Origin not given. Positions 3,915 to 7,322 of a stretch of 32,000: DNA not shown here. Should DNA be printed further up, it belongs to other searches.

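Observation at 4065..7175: Solo NACHT/STAND NTPase with pentapeptide-repeat sensor-like C-terminus and an unassigned ~290-aa N-terminal domain: candidate NLR-type conflict/defence gene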

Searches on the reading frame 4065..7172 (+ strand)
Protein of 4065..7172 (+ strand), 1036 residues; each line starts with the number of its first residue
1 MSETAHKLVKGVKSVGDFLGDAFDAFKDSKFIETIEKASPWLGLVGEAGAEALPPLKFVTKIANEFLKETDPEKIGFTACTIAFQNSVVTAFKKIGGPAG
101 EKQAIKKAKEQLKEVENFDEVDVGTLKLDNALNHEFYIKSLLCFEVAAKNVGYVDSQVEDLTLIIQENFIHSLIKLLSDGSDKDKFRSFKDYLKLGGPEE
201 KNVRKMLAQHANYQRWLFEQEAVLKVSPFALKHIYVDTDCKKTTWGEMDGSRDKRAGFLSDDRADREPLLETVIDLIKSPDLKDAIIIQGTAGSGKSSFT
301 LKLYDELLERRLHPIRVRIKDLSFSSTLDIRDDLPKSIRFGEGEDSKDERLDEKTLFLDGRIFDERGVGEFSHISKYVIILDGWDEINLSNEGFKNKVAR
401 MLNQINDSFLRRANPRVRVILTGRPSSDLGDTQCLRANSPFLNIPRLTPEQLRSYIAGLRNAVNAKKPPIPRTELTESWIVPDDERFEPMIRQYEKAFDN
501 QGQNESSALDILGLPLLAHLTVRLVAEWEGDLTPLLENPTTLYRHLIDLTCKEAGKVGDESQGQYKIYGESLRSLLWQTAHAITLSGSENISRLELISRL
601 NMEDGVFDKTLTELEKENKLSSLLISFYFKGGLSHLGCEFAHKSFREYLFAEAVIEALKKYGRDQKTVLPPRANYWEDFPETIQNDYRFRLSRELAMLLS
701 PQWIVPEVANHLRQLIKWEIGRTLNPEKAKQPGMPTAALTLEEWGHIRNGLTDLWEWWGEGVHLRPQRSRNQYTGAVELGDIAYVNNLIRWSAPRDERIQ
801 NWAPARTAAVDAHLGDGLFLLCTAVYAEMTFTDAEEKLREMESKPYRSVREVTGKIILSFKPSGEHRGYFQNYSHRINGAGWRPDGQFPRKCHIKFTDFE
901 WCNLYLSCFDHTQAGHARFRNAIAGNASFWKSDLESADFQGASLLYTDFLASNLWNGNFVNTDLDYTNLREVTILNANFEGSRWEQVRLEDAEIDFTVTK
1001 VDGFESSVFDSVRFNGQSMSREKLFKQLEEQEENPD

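Call 3: search_protein_families(library=pfam, proteins=[window:4065-7172:+], max_evalue=1)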
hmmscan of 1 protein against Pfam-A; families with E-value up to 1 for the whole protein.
window:4065-7172:+ (1036 aa): 12 families
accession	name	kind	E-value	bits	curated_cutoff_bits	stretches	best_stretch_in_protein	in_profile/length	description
PF13599.13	Pentapeptide_4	-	3.8e-09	36.9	38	2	891-949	20-78/78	Pentapeptide repeat region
PF00805.28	Pentapeptide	-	3.3e-08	33.4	20.2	2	917-944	6-33/40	Pentapeptide repeats (8 copies)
PF13576.12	Pentapeptide_3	-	1.6e-06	28.6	27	2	959-995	1-39/48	Pentapeptide repeats (9 copies)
PF05729.18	NACHT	-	5.4e-05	23.5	26.7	1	285-456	2-160/167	NACHT domain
PF24883.2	NPHP3_N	-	0.0012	19.5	24.8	1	372-424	121-164/164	Nephrocystin 3, N-terminal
PF07693.20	KAP_NTPase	-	0.0023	17.7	20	1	267-339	2-76/293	KAP family P-loop domain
PF13401.12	AAA_22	-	0.0046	17.7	27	1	284-426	6-125/130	AAA domain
PF13191.12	AAA_16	-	0.051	14.5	32.6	1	266-322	5-63/167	AAA ATPase domain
PF02641.20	DUF190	-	0.089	13.5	23.4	1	261-298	10-47/97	Uncharacterized ACR, COG1993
PF13238.12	AAA_18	-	0.12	13.2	29.4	1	286-335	1-44/128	AAA domain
PF20720.3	nSTAND3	-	0.12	12.5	27.2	0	284-318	18-52/155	Novel STAND NTPase 3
PF23894.2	LD_SV2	-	0.28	12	29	0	926-979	39-92/92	SV2A/B/C luminal domain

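Call 4: search_protein_families(library=padloc, proteins=[window:4065-7172:+], max_evalue=1)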
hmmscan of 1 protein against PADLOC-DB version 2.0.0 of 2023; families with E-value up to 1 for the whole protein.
window:4065-7172:+ (1036 aa): 2 families
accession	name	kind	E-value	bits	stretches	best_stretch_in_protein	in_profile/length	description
PDLC04140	mad8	-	0.0022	15.6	1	259-458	6-129/314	mads_8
PDLC04956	PDC-S20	-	0.0071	13.8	1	255-309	5-59/450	-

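Call 5: search_protein_families(library=ncbifam, proteins=[window:4065-7172:+], max_evalue=1)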
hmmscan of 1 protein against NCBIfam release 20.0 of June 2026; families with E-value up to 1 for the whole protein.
window:4065-7172:+ (1036 aa): 17 families
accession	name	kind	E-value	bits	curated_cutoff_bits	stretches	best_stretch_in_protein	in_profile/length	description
NF053861.1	DS8_antiphage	equivalog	1.9e-06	25.9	790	1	271-339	358-426/994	anti-phage protein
NF052603.1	penta_Alr5209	equivalog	3.4e-06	27.1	125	1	926-994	17-85/113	Alr5209 family pentapeptide repeat protein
NF047416.1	penta_HetL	equivalog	3.2e-05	23.5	260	1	896-1000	32-131/218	heterocyst differentiation pentapeptide repeat protein HetL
NF033086.2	penta_rpt_Qnr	equivalog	8.9e-05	22.3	240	1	887-1024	41-178/211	Qnr family pentapeptide repeat protein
NF010340.0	PRK13768.1-2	equivalog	0.00082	19.2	293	1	285-331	5-55/265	GTPase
NF011743.0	PRK15196.1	equivalog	0.0012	17.8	354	1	898-1020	188-310/350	type III secretion system effector PipB2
NF000420.1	penta_rpt_QnrB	exception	0.003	17.6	460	1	894-1011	51-166/214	QnrB family quinolone resistance pentapeptide repeat protein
NF011744.0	PRK15197.1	equivalog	0.0032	16.7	274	1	913-996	175-253/291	SPI-2 type III secretion system effector PipB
NF007264.0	PRK09718.1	equivalog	0.0065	15.3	326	1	899-1014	112-225/512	SopA family protein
NF038182.1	penta_rpt_SmQnr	exception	0.016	15.1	460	1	893-974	116-197/215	SmQnr family pentapeptide repeat protein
NF000421.1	penta_rpt_QnrVC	exception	0.018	14.9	460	1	889-1025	49-185/218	QnrVC family quinolone resistance pentapeptide repeat protein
NF000071.4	penta_rpt_QnrA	exception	0.031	14.1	450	1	898-986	22-171/218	QnrA family quinolone resistance pentapeptide repeat protein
NF012152.0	penta_rpt_QnrC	exception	0.034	14.1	500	1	892-1028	72-211/221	QnrC family quinolone resistance pentapeptide repeat protein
NF012151.0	penta_rpt_QnrAS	exception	0.039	14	490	1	892-994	52-154/218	QnrAS family quinolone resistance pentapeptide repeat protein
NF000349.1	mfpA_AE000516.2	equivalog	0.093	12.6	360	1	932-995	82-145/183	pentapeptide repeat protein MfpA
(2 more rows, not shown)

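Call 7: find_homologous_proteins(query=window:4065-7172:+, max_evalue=0.001)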
Query window:4065-7172:+ (1036 aa): 179 proteins with E <= 0.001 among 8000 candidates; the best 120 are listed.
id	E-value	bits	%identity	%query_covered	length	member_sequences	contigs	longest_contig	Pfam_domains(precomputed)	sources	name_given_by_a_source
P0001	0.0e+0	2395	100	100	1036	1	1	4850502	PF13576.13,PF13599.14,PF00805.29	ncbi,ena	-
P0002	0.0e+0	1390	60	100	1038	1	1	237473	PF13599.14,PF00805.29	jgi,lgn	jgi:hypothetical protein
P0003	0.0e+0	1202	54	100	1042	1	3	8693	PF13576.13,PF13599.14,PF00805.29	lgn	-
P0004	0.0e+0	1195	54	98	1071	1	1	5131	PF13576.13,PF05729.19,PF13599.14,PF00805.29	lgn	-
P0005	0.0e+0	1190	53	100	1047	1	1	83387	PF13576.13,PF05729.19,PF13599.14,PF00805.29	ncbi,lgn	ncbi:MAG TPA: pentapeptide repeat-containing protein [Pyrinomonadaceae bacterium]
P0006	0.0e+0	1176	53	100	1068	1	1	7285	PF13576.13,PF05729.19,PF13599.14,PF00805.29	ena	-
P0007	0.0e+0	1174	53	99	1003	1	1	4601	PF00805.29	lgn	-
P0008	0.0e+0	1170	53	100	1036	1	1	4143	PF13576.13,PF05729.19,PF13599.14,PF00805.29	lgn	-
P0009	0.0e+0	1157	52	100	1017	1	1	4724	PF13576.13,PF13599.14,PF00805.29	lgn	-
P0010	0.0e+0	1147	51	100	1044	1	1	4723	PF13599.14,PF00805.29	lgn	-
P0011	0.0e+0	1137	51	99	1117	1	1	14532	PF13576.13,PF13599.14,PF00805.29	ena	-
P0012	0.0e+0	1129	51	99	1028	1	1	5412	PF05729.19,PF13599.14,PF00805.29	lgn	-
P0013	0.0e+0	1060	60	76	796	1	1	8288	PF05729.19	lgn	-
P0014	0.0e+0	1014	48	99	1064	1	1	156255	PF13576.13,PF13599.14,PF00805.29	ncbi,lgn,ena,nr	ncbi:MAG TPA: pentapeptide repeat-containing protein [Blastocatellia bacterium]|nr:pentapeptide repe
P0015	1.2e-297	1008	48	99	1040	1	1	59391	PF13576.13,PF05729.19,PF13599.14,PF00805.29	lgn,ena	-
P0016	6.0e-296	1003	48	99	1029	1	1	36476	PF05729.19,PF00805.29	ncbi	ncbi:MAG: pentapeptide repeat-containing protein [Blastocatellia bacterium]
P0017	7.0e-296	1003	48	99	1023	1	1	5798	PF05729.19,PF13599.14,PF00805.29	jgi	jgi:GTPase SAR1 family protein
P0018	8.6e-293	992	48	99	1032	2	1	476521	PF00805.29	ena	-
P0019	2.9e-292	991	58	73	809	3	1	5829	PF05729.19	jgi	jgi:hypothetical protein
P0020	1.6e-291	988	47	98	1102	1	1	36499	PF13576.13,PF13599.14,PF00805.29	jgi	jgi:hypothetical protein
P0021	3.6e-243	828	48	82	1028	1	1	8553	PF21941.3,PF13576.13,PF05729.19,PF13599.14,PF00805.29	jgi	jgi:GTPase SAR1 family protein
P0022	3.8e-240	818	43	95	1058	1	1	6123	PF00805.29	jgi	jgi:hypothetical protein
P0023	2.6e-239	815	49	82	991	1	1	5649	PF21941.3,PF13599.14,PF00805.29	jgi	jgi:GTPase SAR1 family protein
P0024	1.5e-232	793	47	82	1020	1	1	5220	PF21941.3,PF13576.13,PF05729.19,PF13599.14,PF00805.29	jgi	jgi:Pentapeptide repeats (8 copies)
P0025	1.1e-231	790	42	93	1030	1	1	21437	PF13576.13,PF13599.14,PF00805.29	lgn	-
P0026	1.7e-225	770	41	95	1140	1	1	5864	PF13576.13,PF13599.14,PF00805.29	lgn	-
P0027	5.6e-222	758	40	95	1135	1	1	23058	PF13576.13,PF13599.14,PF00805.29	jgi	jgi:uncharacterized protein YjbI with pentapeptide repeats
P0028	3.2e-220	752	38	98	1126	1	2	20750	PF13576.13,PF13599.14,PF00805.29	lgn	-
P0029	1.4e-219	750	39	98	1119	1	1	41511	PF13576.13,PF13599.14,PF00805.29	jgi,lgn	jgi:uncharacterized protein YjbI with pentapeptide repeats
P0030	3.9e-214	732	40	95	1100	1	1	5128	PF13576.13,PF00805.29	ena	-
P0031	4.5e-214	732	50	68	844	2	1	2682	PF13576.13,PF05729.19,PF13599.14,PF00805.29,PF25296.2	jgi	jgi:uncharacterized protein YjbI with pentapeptide repeats/GTPase SAR1 family protein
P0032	2.5e-206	706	38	95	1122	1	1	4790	PF13599.14,PF00805.29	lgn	-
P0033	2.4e-204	699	39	96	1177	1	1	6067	PF13599.14,PF00805.29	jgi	jgi:hypothetical protein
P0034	6.9e-200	685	39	99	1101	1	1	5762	PF13576.13,PF13599.14,PF00805.29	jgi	jgi:uncharacterized protein YjbI with pentapeptide repeats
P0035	3.9e-197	676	39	95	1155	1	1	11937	PF22735.2,PF05729.19,PF13599.14,PF00805.29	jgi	jgi:uncharacterized protein YjbI with pentapeptide repeats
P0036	6.2e-197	675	39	97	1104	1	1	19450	PF13576.13,PF00805.29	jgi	jgi:uncharacterized protein YjbI with pentapeptide repeats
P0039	1.6e-195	670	37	97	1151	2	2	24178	PF13576.13,PF22735.2,PF05729.19,PF13599.14,PF00805.29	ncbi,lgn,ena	ncbi:MAG TPA: pentapeptide repeat-containing protein [Pyrinomonadaceae bacterium]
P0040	6.0e-195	668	38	98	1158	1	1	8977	PF13576.13,PF22735.2,PF05729.19,PF13599.14,PF00805.29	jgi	jgi:uncharacterized protein YjbI with pentapeptide repeats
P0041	6.9e-195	668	38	97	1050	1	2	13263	PF13576.13,PF13599.14,PF00805.29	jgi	jgi:hypothetical protein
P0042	3.1e-194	666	36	98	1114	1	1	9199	PF13576.13,PF05729.19,PF13599.14,PF00805.29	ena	-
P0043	1.1e-193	664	37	99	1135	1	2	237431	PF13576.13,PF13599.14,PF00805.29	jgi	jgi:uncharacterized protein YjbI with pentapeptide repeats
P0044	1.6e-193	664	37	95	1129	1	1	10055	PF13576.13,PF13599.14,PF00805.29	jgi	jgi:uncharacterized protein YjbI with pentapeptide repeats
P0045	1.8e-193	663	37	96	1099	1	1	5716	PF00805.29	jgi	jgi:hypothetical protein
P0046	2.5e-193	663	36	94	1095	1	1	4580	PF00805.29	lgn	-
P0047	2.6e-192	660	37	98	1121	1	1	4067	PF13576.13,PF05729.19,PF13599.14,PF00805.29,PF13191.13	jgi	jgi:uncharacterized protein YjbI with pentapeptide repeats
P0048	3.1e-191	656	38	97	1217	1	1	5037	PF13576.13,PF13599.14,PF00805.29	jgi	jgi:uncharacterized protein YjbI with pentapeptide repeats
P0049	1.0e-189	651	37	99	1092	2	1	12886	PF00805.29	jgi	jgi:hypothetical protein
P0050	4.5e-187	642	36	95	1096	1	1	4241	PF05729.19,PF13599.14,PF00805.29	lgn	-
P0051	6.1e-187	642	37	96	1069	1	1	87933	PF00805.29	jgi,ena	jgi:uncharacterized protein YjbI with pentapeptide repeats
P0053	1.5e-182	627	35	95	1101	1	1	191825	PF13599.14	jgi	jgi:uncharacterized protein YjbI with pentapeptide repeats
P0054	2.7e-182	626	36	94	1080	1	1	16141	PF13576.13,PF13599.14,PF00805.29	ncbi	-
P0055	1.3e-181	624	35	96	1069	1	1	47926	PF13576.13,PF05729.19,PF13599.14,PF00805.29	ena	-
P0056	1.5e-181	624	38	91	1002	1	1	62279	PF05729.19,PF00805.29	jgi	jgi:hypothetical protein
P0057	1.7e-181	624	37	95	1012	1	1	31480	PF13576.13,PF13599.14,PF00805.29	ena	-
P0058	2.2e-181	624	37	94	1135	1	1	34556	PF13576.13,PF13599.14,PF00805.29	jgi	jgi:uncharacterized protein YjbI with pentapeptide repeats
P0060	8.6e-178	612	36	98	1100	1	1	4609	PF13576.13,PF05729.19,PF13599.14,PF00805.29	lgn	-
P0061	1.1e-177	611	36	96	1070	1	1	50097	PF13576.13,PF13599.14,PF00805.29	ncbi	-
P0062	1.6e-177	611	36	96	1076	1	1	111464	PF13576.13,PF22735.2,PF05729.19,PF13599.14,PF00805.29,PF13191.13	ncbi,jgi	ncbi:MAG: hypothetical protein QOI07_2520 [Verrucomicrobiota bacterium]|jgi:hypothetical protein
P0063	2.2e-177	610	37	95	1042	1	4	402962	PF13576.13,PF05729.19,PF13599.14,PF00805.29,PF13191.13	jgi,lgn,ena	jgi:hypothetical protein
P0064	1.2e-175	605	36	100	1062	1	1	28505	PF13576.13,PF05729.19,PF13599.14,PF00805.29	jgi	jgi:uncharacterized protein YjbI with pentapeptide repeats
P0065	2.5e-175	603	35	95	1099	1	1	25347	PF13576.13,PF00805.29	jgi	jgi:uncharacterized protein YjbI with pentapeptide repeats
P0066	4.7e-174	599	37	91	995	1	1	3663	PF00805.29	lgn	-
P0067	3.0e-173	597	36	98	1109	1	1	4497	PF13576.13,PF13599.14,PF00805.29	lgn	-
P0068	3.5e-172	593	38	85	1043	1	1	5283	PF05729.19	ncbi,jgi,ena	-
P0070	6.9e-172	592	35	95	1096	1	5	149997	PF13599.14,PF00805.29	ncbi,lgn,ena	-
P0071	7.2e-172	592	35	94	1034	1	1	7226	PF13599.14,PF00805.29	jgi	jgi:pentapeptide repeat protein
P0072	3.3e-171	590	36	96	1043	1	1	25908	PF13576.13,PF05729.19,PF13599.14,PF00805.29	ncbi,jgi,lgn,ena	jgi:hypothetical protein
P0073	3.7e-170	586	36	95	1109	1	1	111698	PF13576.13,PF05729.19,PF13599.14,PF00805.29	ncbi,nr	ncbi:MAG: pentapeptide repeat-containing protein [Deltaproteobacteria bacterium]|nr:pentapeptide rep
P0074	5.1e-170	586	37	95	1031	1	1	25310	PF13576.13,PF05729.19,PF13599.14,PF00805.29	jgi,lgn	jgi:hypothetical protein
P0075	6.8e-170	585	35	98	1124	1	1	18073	PF13576.13,PF05729.19,PF13599.14,PF00805.29,PF25296.2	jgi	jgi:uncharacterized protein YjbI with pentapeptide repeats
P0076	3.3e-169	583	36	95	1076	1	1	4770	PF13576.13,PF05729.19,PF13599.14,PF00805.29,PF25296.2,PF13191.13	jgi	jgi:uncharacterized protein YjbI with pentapeptide repeats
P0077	7.3e-169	582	35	95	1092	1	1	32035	PF13599.14,PF00805.29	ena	-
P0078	2.6e-168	580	37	94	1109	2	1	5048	PF00805.29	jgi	-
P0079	1.6e-166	574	35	92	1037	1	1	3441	PF05729.19,PF13599.14,PF00805.29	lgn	-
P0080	2.5e-166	574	35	94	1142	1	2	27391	PF13576.13,PF13599.14,PF00805.29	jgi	jgi:uncharacterized protein YjbI with pentapeptide repeats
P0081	5.6e-166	572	35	99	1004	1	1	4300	PF13599.14,PF00805.29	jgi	jgi:hypothetical protein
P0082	6.7e-166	572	36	92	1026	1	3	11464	PF05729.19,PF13599.14,PF00805.29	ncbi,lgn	-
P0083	2.4e-165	570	35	95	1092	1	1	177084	PF13576.13,PF05729.19,PF13599.14,PF00805.29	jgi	jgi:uncharacterized protein YjbI with pentapeptide repeats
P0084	2.6e-165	570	36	96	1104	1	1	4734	PF13576.13,PF05729.19,PF13599.14,PF00805.29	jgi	jgi:uncharacterized protein YjbI with pentapeptide repeats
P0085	4.4e-165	570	34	94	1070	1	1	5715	PF13599.14,PF00805.29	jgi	jgi:uncharacterized protein YjbI with pentapeptide repeats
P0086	7.7e-165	569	35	94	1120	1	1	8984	PF00805.29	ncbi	ncbi:MAG: pentapeptide repeat-containing protein [Blastocatellia bacterium]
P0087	8.7e-165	569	35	94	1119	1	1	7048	PF13576.13,PF05729.19,PF13599.14,PF00805.29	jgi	jgi:hypothetical protein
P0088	1.0e-164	568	36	93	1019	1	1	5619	PF13576.13,PF13599.14,PF00805.29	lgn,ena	-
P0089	1.6e-164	568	34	97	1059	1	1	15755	PF13576.13,PF24883.3,PF05729.19,PF13599.14,PF00805.29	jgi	jgi:hypothetical protein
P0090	2.6e-164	567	35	96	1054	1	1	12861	PF13599.14,PF00805.29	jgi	jgi:Pentapeptide repeats (8 copies)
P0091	3.6e-164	566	34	99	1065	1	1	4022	PF13576.13,PF05729.19,PF13599.14,PF00805.29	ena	-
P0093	6.1e-164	566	34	97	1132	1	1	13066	PF13576.13,PF05729.19,PF13599.14,PF00805.29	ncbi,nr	ncbi:MAG: pentapeptide repeat-containing protein [Blastocatellia bacterium]|nr:pentapeptide repeat-c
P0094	1.0e-163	565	35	96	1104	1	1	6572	PF05729.19,PF00805.29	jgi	-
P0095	1.1e-163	565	38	81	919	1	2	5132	PF05729.19,PF00805.29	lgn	-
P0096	3.0e-163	563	37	87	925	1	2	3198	PF24883.3,PF05729.19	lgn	-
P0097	4.2e-163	563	36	96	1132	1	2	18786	PF05729.19,PF13599.14,PF00805.29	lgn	-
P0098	1.1e-162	562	34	96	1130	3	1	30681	PF05729.19,PF13599.14,PF00805.29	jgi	jgi:dsDNA-binding SOS-regulon protein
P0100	5.5e-162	559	36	96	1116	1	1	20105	PF22735.2,PF00805.29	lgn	-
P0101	5.8e-162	559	35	97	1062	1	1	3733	PF13576.13,PF05729.19,PF13599.14,PF00805.29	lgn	-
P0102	7.4e-162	559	34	96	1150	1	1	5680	PF13599.14,PF00805.29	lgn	-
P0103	3.2e-161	557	35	94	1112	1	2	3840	PF22735.2,PF13599.14,PF00805.29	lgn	-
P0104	4.5e-161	556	34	94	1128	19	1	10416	PF05729.19,PF13599.14,PF00805.29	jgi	jgi:dsDNA-binding SOS-regulon protein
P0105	5.0e-161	556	35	95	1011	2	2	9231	PF13576.13,PF05729.19,PF13599.14,PF00805.29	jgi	jgi:hypothetical protein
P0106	6.5e-161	556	36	95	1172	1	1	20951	PF13576.13,PF00805.29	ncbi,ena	-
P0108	1.1e-159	552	33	99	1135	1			PF05729.19,PF00805.29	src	-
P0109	4.6e-159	550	36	86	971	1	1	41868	PF05729.19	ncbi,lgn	-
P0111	2.9e-158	547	34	95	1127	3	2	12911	PF13576.13,PF05729.19,PF13599.14,PF00805.29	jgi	jgi:hypothetical protein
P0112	4.1e-157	543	34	99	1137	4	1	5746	PF13576.13,PF13599.14,PF00805.29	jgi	jgi:uncharacterized protein YjbI with pentapeptide repeats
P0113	1.6e-156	541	34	95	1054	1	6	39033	PF05729.19,PF13599.14,PF00805.29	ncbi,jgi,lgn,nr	ncbi:conserved hypothetical protein [Candidatus Sulfopaludibacter sp. SbA6]|nr:conserved hypothetica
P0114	3.4e-155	537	35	95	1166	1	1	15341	PF13576.13,PF05729.19,PF00805.29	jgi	-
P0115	1.2e-154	535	35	94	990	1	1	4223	PF13599.14,PF00805.29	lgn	-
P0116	7.5e-154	532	34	99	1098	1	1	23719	PF13576.13,PF05729.19,PF00805.29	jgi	jgi:hypothetical protein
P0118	3.7e-152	527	35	88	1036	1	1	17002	PF00805.29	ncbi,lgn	-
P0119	1.7e-150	521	34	95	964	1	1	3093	PF05729.19,PF00805.29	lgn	-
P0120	3.6e-150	520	34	91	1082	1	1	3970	PF00805.29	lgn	-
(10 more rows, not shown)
